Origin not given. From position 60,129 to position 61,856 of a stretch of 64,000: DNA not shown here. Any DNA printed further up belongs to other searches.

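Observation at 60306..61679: Full-length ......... intein inserted inside the CX3CX2C iron-sulfur motif of a radical SAM enzyme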

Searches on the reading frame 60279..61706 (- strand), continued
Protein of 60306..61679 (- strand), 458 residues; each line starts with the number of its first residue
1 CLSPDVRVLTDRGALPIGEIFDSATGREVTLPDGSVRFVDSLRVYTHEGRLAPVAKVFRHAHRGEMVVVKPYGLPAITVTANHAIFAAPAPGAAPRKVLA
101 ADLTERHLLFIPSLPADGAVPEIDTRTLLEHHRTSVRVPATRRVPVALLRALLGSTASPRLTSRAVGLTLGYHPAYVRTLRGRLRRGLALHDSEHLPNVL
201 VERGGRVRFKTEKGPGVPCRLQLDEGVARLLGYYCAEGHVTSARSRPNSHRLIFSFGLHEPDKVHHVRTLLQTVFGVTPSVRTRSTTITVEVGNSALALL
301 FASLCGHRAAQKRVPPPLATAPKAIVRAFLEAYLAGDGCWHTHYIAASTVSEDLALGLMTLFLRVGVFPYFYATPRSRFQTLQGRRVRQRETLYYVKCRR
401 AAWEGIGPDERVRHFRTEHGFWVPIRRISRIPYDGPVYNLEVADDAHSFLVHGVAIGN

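Call 54: search_protein_families(library=ncbifam, proteins=[P0253, P0292, P0235, P0238, P0260, P0271, P0258, P0272, P0304, P0331], max_evalue=1e-8)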
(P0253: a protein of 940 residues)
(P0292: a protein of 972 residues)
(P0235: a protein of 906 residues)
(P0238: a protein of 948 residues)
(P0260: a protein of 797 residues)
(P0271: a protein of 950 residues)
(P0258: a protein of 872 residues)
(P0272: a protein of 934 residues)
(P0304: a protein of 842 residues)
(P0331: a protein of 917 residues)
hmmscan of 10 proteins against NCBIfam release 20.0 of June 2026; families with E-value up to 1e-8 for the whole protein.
P0253 (940 aa): 10 families
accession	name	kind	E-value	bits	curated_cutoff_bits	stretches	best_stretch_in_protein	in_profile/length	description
TIGR03471.1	HpnJ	equivalog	5.6e-43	147.5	577.6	2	662-914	211-458/472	hopanoid biosynthesis associated radical SAM protein HpnJ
TIGR02026.1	BchE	equivalog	9.4e-30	103.9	481.35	2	675-900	218-437/497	magnesium-protoporphyrin IX monomethyl ester anaerobic oxidative cyclase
NF045703.1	rSAM_Tes_intein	exception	4.3e-27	94.3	1700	1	260-665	215-612/1040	tetraether lipid synthase Tes, intein-containing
TIGR04479.1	bcpD_PhpK_rSAM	subfamily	2.3e-19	69.2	600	1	674-814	264-403/504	PhpK family radical SAM P-methyltransferase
TIGR04014.1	B12_SAM_MJ_0865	equivalog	3.7e-12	45.8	360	1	723-848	239-360/434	methyl-coenzyme M reductase glutamine C-methyltransferase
TIGR04072.2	rSAM_ladder_B12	equivalog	1.5e-11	43.6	360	0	675-814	205-343/443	lipid biosynthesis B12-binding/radical SAM protein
TIGR03975.1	rSAM_ocin_1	subfamily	1.5e-11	43.5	281.85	0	98-229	149-281/606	RiPP maturation radical SAM C-methyltransferase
NF050148.1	rSAM_ApyD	equivalog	5.8e-11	41.5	750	0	672-845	221-392/645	RiPP biosynthesis radical SAM protein ApyD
TIGR04013.1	B12_SAM_MJ_1487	hypoth_equivalog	6.3e-11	41.7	251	0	735-845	247-356/382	TIGR04013 family B12-binding domain/radical SAM domain-containing protein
TIGR04367.1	HpnR_B12_rSAM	equivalog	3.2e-09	35.8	650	0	31-229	16-202/490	hopanoid C-3 methylase HpnR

P0292 (972 aa): 11 families
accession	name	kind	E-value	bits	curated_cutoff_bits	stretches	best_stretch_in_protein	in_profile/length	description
TIGR03471.1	HpnJ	equivalog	3.3e-42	145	577.6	2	707-955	212-459/472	hopanoid biosynthesis associated radical SAM protein HpnJ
NF045703.1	rSAM_Tes_intein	exception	6.7e-25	87.1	1700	1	290-708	204-611/1040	tetraether lipid synthase Tes, intein-containing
TIGR02026.1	BchE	equivalog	5.7e-24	84.8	481.35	1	705-932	207-429/497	magnesium-protoporphyrin IX monomethyl ester anaerobic oxidative cyclase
NF050148.1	rSAM_ApyD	equivalog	5.5e-20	71.3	750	1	703-890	210-394/645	RiPP biosynthesis radical SAM protein ApyD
TIGR04479.1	bcpD_PhpK_rSAM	subfamily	3.8e-15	55.2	600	1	719-936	266-474/504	PhpK family radical SAM P-methyltransferase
TIGR04013.1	B12_SAM_MJ_1487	hypoth_equivalog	8.8e-14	51.1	251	0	799-888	269-356/382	TIGR04013 family B12-binding domain/radical SAM domain-containing protein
TIGR04072.2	rSAM_ladder_B12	equivalog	1.3e-13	50.4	360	0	707-897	195-380/443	lipid biosynthesis B12-binding/radical SAM protein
TIGR04367.1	HpnR_B12_rSAM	equivalog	3.2e-11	42.4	650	0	707-927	201-406/490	hopanoid C-3 methylase HpnR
TIGR04295.1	B12_rSAM_oligo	hypoth_equivalog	4.3e-11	42.2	400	0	54-212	24-185/422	TIGR04295 family B12-binding domain-containing radical SAM protein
NF033070.1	rSAM_AprD4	equivalog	8.2e-11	41.5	500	1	700-923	201-424/456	AprD4 family radical SAM diol-dehydratase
TIGR04385.1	B12_rSAM_cofa1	equivalog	1.9e-09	37.3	450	0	705-868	208-365/438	B12 lower ligand biosynthesis radical SAM protein BzaD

P0235 (906 aa): 17 families
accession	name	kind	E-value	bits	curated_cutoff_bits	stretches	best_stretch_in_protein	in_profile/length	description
TIGR03471.1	HpnJ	equivalog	7.4e-35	120.7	577.6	2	648-841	221-412/472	hopanoid biosynthesis associated radical SAM protein HpnJ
TIGR02026.1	BchE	equivalog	4.1e-29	101.8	481.35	1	14-188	22-210/497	magnesium-protoporphyrin IX monomethyl ester anaerobic oxidative cyclase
TIGR04013.1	B12_SAM_MJ_1487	hypoth_equivalog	7.3e-29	100.8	251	1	17-190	13-169/382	TIGR04013 family B12-binding domain/radical SAM domain-containing protein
NF045703.1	rSAM_Tes_intein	exception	5.2e-25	87.4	1700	1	215-637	204-613/1040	tetraether lipid synthase Tes, intein-containing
TIGR04479.1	bcpD_PhpK_rSAM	subfamily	2.1e-24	85.8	600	1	646-798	261-413/504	PhpK family radical SAM P-methyltransferase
TIGR04072.2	rSAM_ladder_B12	equivalog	2.8e-23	82.3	360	2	8-188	12-196/443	lipid biosynthesis B12-binding/radical SAM protein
NF050148.1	rSAM_ApyD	equivalog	2.2e-21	75.9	750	1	39-189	69-216/645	RiPP biosynthesis radical SAM protein ApyD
TIGR04014.1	B12_SAM_MJ_0865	equivalog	7.7e-19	67.8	360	1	647-819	182-361/434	methyl-coenzyme M reductase glutamine C-methyltransferase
NF033070.1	rSAM_AprD4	equivalog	9.2e-19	67.6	500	1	640-825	212-399/456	AprD4 family radical SAM diol-dehydratase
TIGR04367.1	HpnR_B12_rSAM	equivalog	1.2e-18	67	650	1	12-214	20-231/490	hopanoid C-3 methylase HpnR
TIGR04385.1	B12_rSAM_cofa1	equivalog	2.3e-17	63.3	450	1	634-778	204-348/438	B12 lower ligand biosynthesis radical SAM protein BzaD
TIGR04295.1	B12_rSAM_oligo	hypoth_equivalog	5.4e-16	58.3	400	0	13-188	24-216/422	TIGR04295 family B12-binding domain-containing radical SAM protein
TIGR04190.1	B12_SAM_Ta0216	equivalog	4.2e-15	55.3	500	1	10-188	33-235/554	TIGR04190 family B12-binding domain/radical SAM domain protein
NF033712.0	B12_rSAM_KedN5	subfamily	9.2e-13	47.3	700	1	44-192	58-215/624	KedN5 family methylcobalamin-dependent radical SAM C-methyltransferase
TIGR03975.1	rSAM_ocin_1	subfamily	2.6e-12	46.1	281.85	1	38-159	118-243/606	RiPP maturation radical SAM C-methyltransferase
TIGR01445.1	intein_Nterm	domain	2.7e-10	41.1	24.5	1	188-261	1-83/83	intein N-terminal splicing region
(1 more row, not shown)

P0238 (948 aa): 18 families
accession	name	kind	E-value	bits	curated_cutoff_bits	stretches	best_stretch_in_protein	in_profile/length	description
TIGR03471.1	HpnJ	equivalog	5.3e-97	325.6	577.6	2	687-939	220-469/472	hopanoid biosynthesis associated radical SAM protein HpnJ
TIGR02026.1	BchE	equivalog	2.1e-39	135.7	481.35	2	30-224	19-210/497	magnesium-protoporphyrin IX monomethyl ester anaerobic oxidative cyclase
NF045703.1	rSAM_Tes_intein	exception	6e-32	110.4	1700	1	269-685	213-613/1040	tetraether lipid synthase Tes, intein-containing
NF038361.1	rSAM_Sden_1168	equivalog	1.5e-23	83.2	575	1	687-861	303-478/560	Sden_1168 family B12-binding radical SAM P-methyltransferase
TIGR04479.1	bcpD_PhpK_rSAM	subfamily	1.1e-21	76.8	600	1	681-838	255-413/504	PhpK family radical SAM P-methyltransferase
NF050148.1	rSAM_ApyD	equivalog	1.7e-17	63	750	1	688-854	222-391/645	RiPP biosynthesis radical SAM protein ApyD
TIGR04072.2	rSAM_ladder_B12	equivalog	7.3e-16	57.8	360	1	689-865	204-381/443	lipid biosynthesis B12-binding/radical SAM protein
NF033070.1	rSAM_AprD4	equivalog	1e-15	57.6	500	1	713-864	243-398/456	AprD4 family radical SAM diol-dehydratase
TIGR04367.1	HpnR_B12_rSAM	equivalog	3.3e-15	55.6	650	1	33-224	22-202/490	hopanoid C-3 methylase HpnR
NF011303.0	PRK14715.1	equivalog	1.5e-14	52.1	1585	1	430-619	1113-1305/1627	DNA-directed DNA polymerase II large subunit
TIGR04013.1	B12_SAM_MJ_1487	hypoth_equivalog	1e-13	50.9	251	0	64-229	33-172/382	TIGR04013 family B12-binding domain/radical SAM domain-containing protein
NF033712.0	B12_rSAM_KedN5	subfamily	1.2e-12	46.9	700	1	71-224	60-211/624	KedN5 family methylcobalamin-dependent radical SAM C-methyltransferase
TIGR03975.1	rSAM_ocin_1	subfamily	3.4e-12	45.7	281.85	0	111-224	167-281/606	RiPP maturation radical SAM C-methyltransferase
TIGR04190.1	B12_SAM_Ta0216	equivalog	5.7e-12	45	500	1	33-224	37-235/554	TIGR04190 family B12-binding domain/radical SAM domain protein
TIGR04014.1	B12_SAM_MJ_0865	equivalog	1.7e-11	43.6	360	0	760-835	262-337/434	methyl-coenzyme M reductase glutamine C-methyltransferase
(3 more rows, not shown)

P0260 (797 aa): 7 families
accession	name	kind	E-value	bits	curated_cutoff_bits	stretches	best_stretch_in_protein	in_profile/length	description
NF045703.1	rSAM_Tes_intein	exception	6e-17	60.7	1700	1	57-379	215-512/1040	tetraether lipid synthase Tes, intein-containing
NF047865.1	rSAM_PapB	equivalog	9.1e-13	48.1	340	0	585-776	135-317/330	PapB family radical SAM/SPASM ranthipeptide maturase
NF012164.0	AlbA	equivalog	9.3e-11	40.8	850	0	456-556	128-233/442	subtilosin maturase AlbA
TIGR03962.1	mycofact_rSAM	equivalog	3.1e-09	36.5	265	0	450-559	22-134/339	mycofactocin radical SAM maturase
NF040492.1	not_ScfB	exception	3.9e-09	35.9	855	0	613-778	260-418/450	ScfB-related radical SAM/SPASM orphan maturase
TIGR02666.1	moaA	equivalog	6.1e-09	35.3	284.05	0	463-524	37-102/336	GTP 3',8-cyclase MoaA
NF011491.0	PRK14898.1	equivalog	9e-09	33.9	783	0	60-383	139-388/860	DNA-directed RNA polymerase subunit A''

P0271 (950 aa): 12 families
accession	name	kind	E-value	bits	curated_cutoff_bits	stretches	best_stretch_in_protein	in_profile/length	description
TIGR04072.2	rSAM_ladder_B12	equivalog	2e-20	72.9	360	0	661-844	203-383/443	lipid biosynthesis B12-binding/radical SAM protein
TIGR03471.1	HpnJ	equivalog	9e-19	67.7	577.6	1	50-242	58-246/472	hopanoid biosynthesis associated radical SAM protein HpnJ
TIGR04013.1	B12_SAM_MJ_1487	hypoth_equivalog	1.1e-17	63.9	251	1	59-209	43-169/382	TIGR04013 family B12-binding domain/radical SAM domain-containing protein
NF011303.0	PRK14715.1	equivalog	2e-17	61.7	1585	1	232-524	949-1228/1627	DNA-directed DNA polymerase II large subunit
NF050148.1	rSAM_ApyD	equivalog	1.8e-13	49.8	750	1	41-208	57-216/645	RiPP biosynthesis radical SAM protein ApyD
NF033712.0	B12_rSAM_KedN5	subfamily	1.3e-11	43.5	700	1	90-211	94-215/624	KedN5 family methylcobalamin-dependent radical SAM C-methyltransferase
TIGR03975.1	rSAM_ocin_1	subfamily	3.4e-11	42.4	281.85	1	103-208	177-282/606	RiPP maturation radical SAM C-methyltransferase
NF038361.1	rSAM_Sden_1168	equivalog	1.1e-10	40.8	575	1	60-272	140-364/560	Sden_1168 family B12-binding radical SAM P-methyltransferase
TIGR02026.1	BchE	equivalog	4e-10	39.2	481.35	0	89-207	94-210/497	magnesium-protoporphyrin IX monomethyl ester anaerobic oxidative cyclase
TIGR04385.1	B12_rSAM_cofa1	equivalog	8.1e-10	38.5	450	0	88-233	100-234/438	B12 lower ligand biosynthesis radical SAM protein BzaD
TIGR04190.1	B12_SAM_Ta0216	equivalog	2.6e-09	36.2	500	1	70-208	93-236/554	TIGR04190 family B12-binding domain/radical SAM domain protein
TIGR04479.1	bcpD_PhpK_rSAM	subfamily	6.1e-09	34.8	600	0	114-245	178-293/504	PhpK family radical SAM P-methyltransferase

P0258 (872 aa): 22 families
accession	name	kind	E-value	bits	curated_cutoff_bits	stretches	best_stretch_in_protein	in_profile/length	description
TIGR03471.1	HpnJ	equivalog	2.7e-53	181.5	577.6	2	635-815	213-390/472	hopanoid biosynthesis associated radical SAM protein HpnJ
NF050148.1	rSAM_ApyD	equivalog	6.6e-38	130.5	750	2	630-811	210-392/645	RiPP biosynthesis radical SAM protein ApyD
NF038361.1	rSAM_Sden_1168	equivalog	8.1e-34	117.1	575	1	639-812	301-473/560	Sden_1168 family B12-binding radical SAM P-methyltransferase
TIGR02026.1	BchE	equivalog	1e-31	110.4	481.35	2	632-851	207-426/497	magnesium-protoporphyrin IX monomethyl ester anaerobic oxidative cyclase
NF045703.1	rSAM_Tes_intein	exception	3.7e-31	107.8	1700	1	227-726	218-702/1040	tetraether lipid synthase Tes, intein-containing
TIGR04072.2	rSAM_ladder_B12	equivalog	8.8e-29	100.4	360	2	633-787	194-346/443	lipid biosynthesis B12-binding/radical SAM protein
TIGR04013.1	B12_SAM_MJ_1487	hypoth_equivalog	1.8e-28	99.5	251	2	17-214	11-190/382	TIGR04013 family B12-binding domain/radical SAM domain-containing protein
TIGR04479.1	bcpD_PhpK_rSAM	subfamily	2.4e-27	95.5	600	1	630-789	252-408/504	PhpK family radical SAM P-methyltransferase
TIGR04014.1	B12_SAM_MJ_0865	equivalog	1.3e-23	83.5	360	1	633-835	174-380/434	methyl-coenzyme M reductase glutamine C-methyltransferase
TIGR04385.1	B12_rSAM_cofa1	equivalog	2.6e-23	82.9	450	1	630-788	206-362/438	B12 lower ligand biosynthesis radical SAM protein BzaD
NF033070.1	rSAM_AprD4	equivalog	1.3e-22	80.3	500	1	635-844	213-423/456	AprD4 family radical SAM diol-dehydratase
TIGR03975.1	rSAM_ocin_1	subfamily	2.7e-22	79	281.85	1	70-190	144-281/606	RiPP maturation radical SAM C-methyltransferase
TIGR04367.1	HpnR_B12_rSAM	equivalog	2.1e-18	66.2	650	1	633-866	200-430/490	hopanoid C-3 methylase HpnR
NF033712.0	B12_rSAM_KedN5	subfamily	1.1e-16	60.2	700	1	32-195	38-216/624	KedN5 family methylcobalamin-dependent radical SAM C-methyltransferase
NF011303.0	PRK14715.1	equivalog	5.8e-16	56.8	1585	1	384-503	1118-1232/1627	DNA-directed DNA polymerase II large subunit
TIGR01445.1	intein_Nterm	domain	3.3e-09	37.6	24.5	0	190-260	1-82/83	intein N-terminal splicing region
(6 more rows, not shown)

P0272 (934 aa): 20 families
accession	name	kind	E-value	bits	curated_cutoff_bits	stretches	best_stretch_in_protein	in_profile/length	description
TIGR03471.1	HpnJ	equivalog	4.7e-72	243.4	577.6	2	682-912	221-446/472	hopanoid biosynthesis associated radical SAM protein HpnJ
TIGR02026.1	BchE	equivalog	3.2e-59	201.1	481.35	2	680-904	214-432/497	magnesium-protoporphyrin IX monomethyl ester anaerobic oxidative cyclase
NF050148.1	rSAM_ApyD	equivalog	7.8e-45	153.4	750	2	684-847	224-390/645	RiPP biosynthesis radical SAM protein ApyD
TIGR04479.1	bcpD_PhpK_rSAM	subfamily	7.2e-42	143.4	600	1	685-832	266-413/504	PhpK family radical SAM P-methyltransferase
NF038361.1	rSAM_Sden_1168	equivalog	3.4e-39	134.8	575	2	680-856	302-479/560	Sden_1168 family B12-binding radical SAM P-methyltransferase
TIGR04385.1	B12_rSAM_cofa1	equivalog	9e-38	130.6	450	1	681-828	217-364/438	B12 lower ligand biosynthesis radical SAM protein BzaD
NF033070.1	rSAM_AprD4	equivalog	2.6e-32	112.3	500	1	682-863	220-402/456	AprD4 family radical SAM diol-dehydratase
TIGR04072.2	rSAM_ladder_B12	equivalog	1.1e-31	109.9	360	1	682-857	203-379/443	lipid biosynthesis B12-binding/radical SAM protein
TIGR03975.1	rSAM_ocin_1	subfamily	3.2e-25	88.7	281.85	2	91-214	146-270/606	RiPP maturation radical SAM C-methyltransferase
TIGR04014.1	B12_SAM_MJ_0865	equivalog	6.1e-24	84.6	360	1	676-852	177-360/434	methyl-coenzyme M reductase glutamine C-methyltransferase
TIGR04295.1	B12_rSAM_oligo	hypoth_equivalog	1.5e-21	76.6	400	1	33-224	25-219/422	TIGR04295 family B12-binding domain-containing radical SAM protein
TIGR04367.1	HpnR_B12_rSAM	equivalog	2.9e-21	75.6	650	1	32-222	21-203/490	hopanoid C-3 methylase HpnR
TIGR04013.1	B12_SAM_MJ_1487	hypoth_equivalog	3.7e-19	68.8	251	1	744-848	248-355/382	TIGR04013 family B12-binding domain/radical SAM domain-containing protein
TIGR04190.1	B12_SAM_Ta0216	equivalog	5.1e-17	61.7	500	1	33-222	37-236/554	TIGR04190 family B12-binding domain/radical SAM domain protein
NF033712.0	B12_rSAM_KedN5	subfamily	1.3e-15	56.7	700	1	48-221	37-211/624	KedN5 family methylcobalamin-dependent radical SAM C-methyltransferase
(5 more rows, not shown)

P0304 (842 aa): 14 families
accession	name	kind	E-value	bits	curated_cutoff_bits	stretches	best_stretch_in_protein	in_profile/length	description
TIGR03471.1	HpnJ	equivalog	5.8e-52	177.1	577.6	2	598-838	224-461/472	hopanoid biosynthesis associated radical SAM protein HpnJ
TIGR02026.1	BchE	equivalog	3.1e-26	92.3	481.35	2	598-822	219-438/497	magnesium-protoporphyrin IX monomethyl ester anaerobic oxidative cyclase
NF011303.0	PRK14715.1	equivalog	4.2e-18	63.9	1585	1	201-498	984-1267/1627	DNA-directed DNA polymerase II large subunit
NF033070.1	rSAM_AprD4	equivalog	1.8e-17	63.4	500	1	599-784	224-409/456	AprD4 family radical SAM diol-dehydratase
TIGR04479.1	bcpD_PhpK_rSAM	subfamily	9.7e-17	60.5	600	1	599-746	267-412/504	PhpK family radical SAM P-methyltransferase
NF038361.1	rSAM_Sden_1168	equivalog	7.7e-16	57.7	575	1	50-142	200-299/560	Sden_1168 family B12-binding radical SAM P-methyltransferase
NF045703.1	rSAM_Tes_intein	exception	8.8e-16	56.9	1700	1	171-502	215-522/1040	tetraether lipid synthase Tes, intein-containing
NF050148.1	rSAM_ApyD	equivalog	9.3e-16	57.3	750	0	17-106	93-186/645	RiPP biosynthesis radical SAM protein ApyD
TIGR04014.1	B12_SAM_MJ_0865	equivalog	2.7e-15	56.1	360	0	598-766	186-359/434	methyl-coenzyme M reductase glutamine C-methyltransferase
TIGR04385.1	B12_rSAM_cofa1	equivalog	4.4e-13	49.3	450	0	598-742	221-363/438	B12 lower ligand biosynthesis radical SAM protein BzaD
TIGR04013.1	B12_SAM_MJ_1487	hypoth_equivalog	3e-12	46.1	251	0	677-764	268-356/382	TIGR04013 family B12-binding domain/radical SAM domain-containing protein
TIGR04072.2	rSAM_ladder_B12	equivalog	2.6e-11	42.8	360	1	545-747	161-353/443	lipid biosynthesis B12-binding/radical SAM protein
TIGR03975.1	rSAM_ocin_1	subfamily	3.1e-11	42.5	281.85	0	20-135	150-271/606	RiPP maturation radical SAM C-methyltransferase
NF040542.1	rSAM_RCCLKC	equivalog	2e-09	37.1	450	0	603-715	211-323/423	arsinothricin biosynthesis radical SAM protein ArsL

P0331 (917 aa): 15 families
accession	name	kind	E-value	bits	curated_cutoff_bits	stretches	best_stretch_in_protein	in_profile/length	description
TIGR03471.1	HpnJ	equivalog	1e-38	133.5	577.6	2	658-843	221-398/472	hopanoid biosynthesis associated radical SAM protein HpnJ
TIGR02026.1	BchE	equivalog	9.2e-33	113.8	481.35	2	29-220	19-210/497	magnesium-protoporphyrin IX monomethyl ester anaerobic oxidative cyclase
NF050148.1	rSAM_ApyD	equivalog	5.8e-30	104.3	750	1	651-830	214-391/645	RiPP biosynthesis radical SAM protein ApyD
TIGR04014.1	B12_SAM_MJ_0865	equivalog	1.3e-26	93.4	360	1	694-834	225-360/434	methyl-coenzyme M reductase glutamine C-methyltransferase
TIGR04013.1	B12_SAM_MJ_1487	hypoth_equivalog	1.6e-26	93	251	2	711-831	239-356/382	TIGR04013 family B12-binding domain/radical SAM domain-containing protein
TIGR04072.2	rSAM_ladder_B12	equivalog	2.8e-25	88.9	360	1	659-845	204-385/443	lipid biosynthesis B12-binding/radical SAM protein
TIGR04479.1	bcpD_PhpK_rSAM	subfamily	3e-25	88.6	600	1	661-805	266-407/504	PhpK family radical SAM P-methyltransferase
NF038361.1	rSAM_Sden_1168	equivalog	1.5e-21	76.6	575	1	650-841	296-482/560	Sden_1168 family B12-binding radical SAM P-methyltransferase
TIGR04385.1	B12_rSAM_cofa1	equivalog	1.8e-17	63.7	450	1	659-845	219-407/438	B12 lower ligand biosynthesis radical SAM protein BzaD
TIGR03975.1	rSAM_ocin_1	subfamily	4e-16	58.6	281.85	0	652-806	281-429/606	RiPP maturation radical SAM C-methyltransferase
TIGR04367.1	HpnR_B12_rSAM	equivalog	4.5e-16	58.5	650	0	32-220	22-202/490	hopanoid C-3 methylase HpnR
NF033070.1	rSAM_AprD4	equivalog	2.2e-13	49.9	500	1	668-867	230-421/456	AprD4 family radical SAM diol-dehydratase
NF033712.0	B12_rSAM_KedN5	subfamily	1e-12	47.1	700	1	68-221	61-212/624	KedN5 family methylcobalamin-dependent radical SAM C-methyltransferase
NF045585.1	rSAM_slr0320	equivalog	4.7e-11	41.9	775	0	658-757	258-358/511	photosystem II high light acclimation radical SAM protein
TIGR04428.1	B12_rSAM_trp_MT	equivalog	3.8e-09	35.5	500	0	86-226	84-238/558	tryptophan 2-C-methyltransferase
